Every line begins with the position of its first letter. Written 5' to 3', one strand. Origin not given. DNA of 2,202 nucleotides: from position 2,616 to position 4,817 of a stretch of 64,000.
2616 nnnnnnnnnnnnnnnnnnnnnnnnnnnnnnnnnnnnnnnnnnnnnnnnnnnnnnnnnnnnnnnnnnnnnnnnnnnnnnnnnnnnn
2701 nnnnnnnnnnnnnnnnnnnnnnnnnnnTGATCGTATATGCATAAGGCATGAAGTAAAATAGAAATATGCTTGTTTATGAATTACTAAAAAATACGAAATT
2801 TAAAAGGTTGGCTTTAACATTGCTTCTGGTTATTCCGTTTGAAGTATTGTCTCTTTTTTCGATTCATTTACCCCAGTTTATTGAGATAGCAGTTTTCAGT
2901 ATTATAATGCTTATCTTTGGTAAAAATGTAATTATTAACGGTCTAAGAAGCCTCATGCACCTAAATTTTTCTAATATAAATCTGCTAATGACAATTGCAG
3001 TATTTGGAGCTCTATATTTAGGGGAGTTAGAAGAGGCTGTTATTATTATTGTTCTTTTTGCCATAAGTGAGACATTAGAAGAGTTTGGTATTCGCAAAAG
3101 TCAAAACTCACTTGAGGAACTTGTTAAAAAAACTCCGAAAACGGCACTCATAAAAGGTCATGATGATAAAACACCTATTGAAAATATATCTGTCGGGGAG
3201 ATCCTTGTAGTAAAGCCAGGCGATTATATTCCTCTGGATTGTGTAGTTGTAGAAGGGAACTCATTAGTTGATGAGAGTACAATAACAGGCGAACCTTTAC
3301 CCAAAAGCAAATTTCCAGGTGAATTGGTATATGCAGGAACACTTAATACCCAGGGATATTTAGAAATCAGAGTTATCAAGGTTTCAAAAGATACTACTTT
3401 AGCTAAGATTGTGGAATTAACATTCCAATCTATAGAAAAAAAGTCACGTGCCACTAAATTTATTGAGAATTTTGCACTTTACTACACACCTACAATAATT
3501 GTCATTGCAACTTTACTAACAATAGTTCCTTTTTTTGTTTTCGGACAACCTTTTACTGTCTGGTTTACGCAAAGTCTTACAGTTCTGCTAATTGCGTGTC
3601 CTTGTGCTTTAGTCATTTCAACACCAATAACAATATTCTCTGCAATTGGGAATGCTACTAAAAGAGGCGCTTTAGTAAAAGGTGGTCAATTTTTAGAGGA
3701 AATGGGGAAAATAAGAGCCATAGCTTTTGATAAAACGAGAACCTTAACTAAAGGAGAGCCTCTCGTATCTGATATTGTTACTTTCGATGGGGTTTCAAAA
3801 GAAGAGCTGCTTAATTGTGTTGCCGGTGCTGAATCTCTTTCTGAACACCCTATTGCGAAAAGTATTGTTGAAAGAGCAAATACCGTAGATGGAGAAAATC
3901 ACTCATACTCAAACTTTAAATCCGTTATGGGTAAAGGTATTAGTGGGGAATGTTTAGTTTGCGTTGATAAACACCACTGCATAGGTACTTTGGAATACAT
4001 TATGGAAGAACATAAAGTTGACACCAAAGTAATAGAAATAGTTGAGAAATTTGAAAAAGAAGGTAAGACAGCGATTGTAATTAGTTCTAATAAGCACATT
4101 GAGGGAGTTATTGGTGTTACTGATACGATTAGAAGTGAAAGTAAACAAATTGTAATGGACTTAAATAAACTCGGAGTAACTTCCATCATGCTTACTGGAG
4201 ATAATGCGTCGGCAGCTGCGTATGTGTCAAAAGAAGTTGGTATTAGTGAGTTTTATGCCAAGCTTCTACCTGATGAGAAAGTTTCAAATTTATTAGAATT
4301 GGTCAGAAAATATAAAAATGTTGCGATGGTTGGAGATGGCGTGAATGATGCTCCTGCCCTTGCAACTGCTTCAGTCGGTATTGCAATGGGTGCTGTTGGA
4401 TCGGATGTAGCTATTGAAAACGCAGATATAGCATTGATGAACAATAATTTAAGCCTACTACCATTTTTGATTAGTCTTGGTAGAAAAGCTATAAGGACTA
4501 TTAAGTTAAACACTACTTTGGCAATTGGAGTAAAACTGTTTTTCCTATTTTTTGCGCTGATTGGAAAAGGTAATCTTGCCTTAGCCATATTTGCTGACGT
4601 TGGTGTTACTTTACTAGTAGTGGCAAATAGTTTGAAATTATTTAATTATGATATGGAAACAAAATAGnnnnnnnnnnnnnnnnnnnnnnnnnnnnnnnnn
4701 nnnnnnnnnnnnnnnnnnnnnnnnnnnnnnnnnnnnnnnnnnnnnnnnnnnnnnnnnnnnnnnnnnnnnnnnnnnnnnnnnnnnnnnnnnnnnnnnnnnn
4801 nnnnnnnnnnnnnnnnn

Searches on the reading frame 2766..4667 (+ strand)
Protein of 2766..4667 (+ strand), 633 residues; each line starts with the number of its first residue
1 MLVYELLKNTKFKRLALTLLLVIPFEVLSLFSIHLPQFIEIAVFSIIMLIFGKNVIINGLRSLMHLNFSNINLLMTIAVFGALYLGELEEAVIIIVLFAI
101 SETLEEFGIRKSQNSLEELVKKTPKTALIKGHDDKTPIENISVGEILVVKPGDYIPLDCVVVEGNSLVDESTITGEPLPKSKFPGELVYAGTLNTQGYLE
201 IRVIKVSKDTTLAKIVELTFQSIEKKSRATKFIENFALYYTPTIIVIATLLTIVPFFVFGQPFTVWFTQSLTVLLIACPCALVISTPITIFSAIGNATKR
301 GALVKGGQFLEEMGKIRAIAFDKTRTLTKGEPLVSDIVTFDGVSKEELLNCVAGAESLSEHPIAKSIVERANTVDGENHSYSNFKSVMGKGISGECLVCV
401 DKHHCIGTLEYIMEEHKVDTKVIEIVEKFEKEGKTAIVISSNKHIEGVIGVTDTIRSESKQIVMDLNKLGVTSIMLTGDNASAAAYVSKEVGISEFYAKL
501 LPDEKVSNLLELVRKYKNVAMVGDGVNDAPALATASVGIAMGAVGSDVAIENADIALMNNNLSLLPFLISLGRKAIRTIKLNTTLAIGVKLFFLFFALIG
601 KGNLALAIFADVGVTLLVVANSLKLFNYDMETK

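Call 3: search_protein_families(library=pfam, proteins=[window:2766-4667:+], max_evalue=1)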
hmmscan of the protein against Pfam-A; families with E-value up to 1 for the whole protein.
window:2766-4667:+ (633 aa): 5 families
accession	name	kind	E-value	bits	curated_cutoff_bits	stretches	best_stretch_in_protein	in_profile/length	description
PF00122.25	E1-E2_ATPase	-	1.2e-47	162.2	28.1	1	130-300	12-181/181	E1-E2 ATPase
PF00702.32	Hydrolase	-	1.8e-28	100.7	26.4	1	316-535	1-190/191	haloacid dehalogenase-like hydrolase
PF08282.18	Hydrolase_3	-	0.0046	17.2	20.9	1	515-561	202-247/255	haloacid dehalogenase-like hydrolase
PF00571.33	CBS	-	0.014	16.2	24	1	418-456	14-53/57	CBS domain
PF06745.19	ATPase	-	0.03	14.1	26.6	1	418-497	107-180/231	KaiC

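Call 4: search_protein_families(library=ncbifam, proteins=[window:2766-4667:+], max_evalue=1)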
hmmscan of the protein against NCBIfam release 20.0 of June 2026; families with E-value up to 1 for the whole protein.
window:2766-4667:+ (633 aa): 27 families (the best 25 are shown)
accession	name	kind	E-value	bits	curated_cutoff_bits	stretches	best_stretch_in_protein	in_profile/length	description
TIGR01525.1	ATPase-IB_hvy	subfamily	9.4e-167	556.2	346.25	1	71-625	1-560/560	heavy metal translocating P-type ATPase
NF008262.1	PRK11033.1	equivalog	1.6e-152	509.6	1005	1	19-627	126-729/731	zinc/cadmium/mercury/lead-transporting ATPase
TIGR01512.1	ATPase-IB2_Cd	subfamily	3.8e-148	494.3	313.5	2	71-438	1-346/494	cadmium family heavy metal-translocating P-type ATPase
NF033775.1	P_type_ZntA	exception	1.4e-133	446.8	1240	1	17-626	129-729/732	Zn(II)/Cd(II)/Pb(II) translocating P-type ATPase ZntA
TIGR01511.1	ATPase-IB1_Cu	subfamily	1.9e-108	363.7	397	1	89-598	44-508/542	copper-translocating P-type ATPase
NF007952.0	PRK10671.1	equivalog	3.4e-104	349.7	1316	1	89-583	291-782/838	copper-exporting P-type ATPase CopA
TIGR01494.1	ATPase_P-type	subfamily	2.5e-81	273.6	62.3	1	92-600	3-463/478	HAD-IC family P-type ATPase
TIGR01497.1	kdpB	equivalog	1.4e-52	178.7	527.9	1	82-599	63-589/675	potassium-transporting ATPase subunit KdpB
TIGR01647.1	ATPase-IIIA_H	equivalog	2.3e-47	161.7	615.5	2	63-494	30-482/755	plasma-membrane proton-efflux P-type ATPase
NF010609.0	PRK14010.1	equivalog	8.1e-44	149.9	1323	1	94-592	74-578/673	K(+)-transporting ATPase subunit B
TIGR01517.1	ATPase-IIB_Ca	equivalog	1.4e-40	139.3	507.05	2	102-358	135-402/882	calcium-translocating P-type ATPase, PMCA-type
TIGR01522.1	ATPase-IIA2_Ca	equivalog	8.7e-35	119.7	798.3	3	71-345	64-348/854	calcium-transporting P-type ATPase, PMR1-type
TIGR01523.1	ATPase-IID_K-Na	equivalog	5.4e-31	107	645.05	4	498-580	673-755/997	potassium/sodium efflux P-type ATPase, fungal-type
TIGR01116.1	ATPase-IIA1_Ca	equivalog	1e-26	93.3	703.4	2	417-576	425-602/799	calcium-translocating P-type ATPase, SERCA-type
TIGR01657.1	P-ATPase-V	hypoth_equivalog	2.3e-25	88.3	618.25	4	91-186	196-294/1055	ATP13A2 family polyamine export P-type ATPase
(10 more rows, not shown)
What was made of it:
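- Family and fold: Pfam and NCBIfam hits (calls 3, 4).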
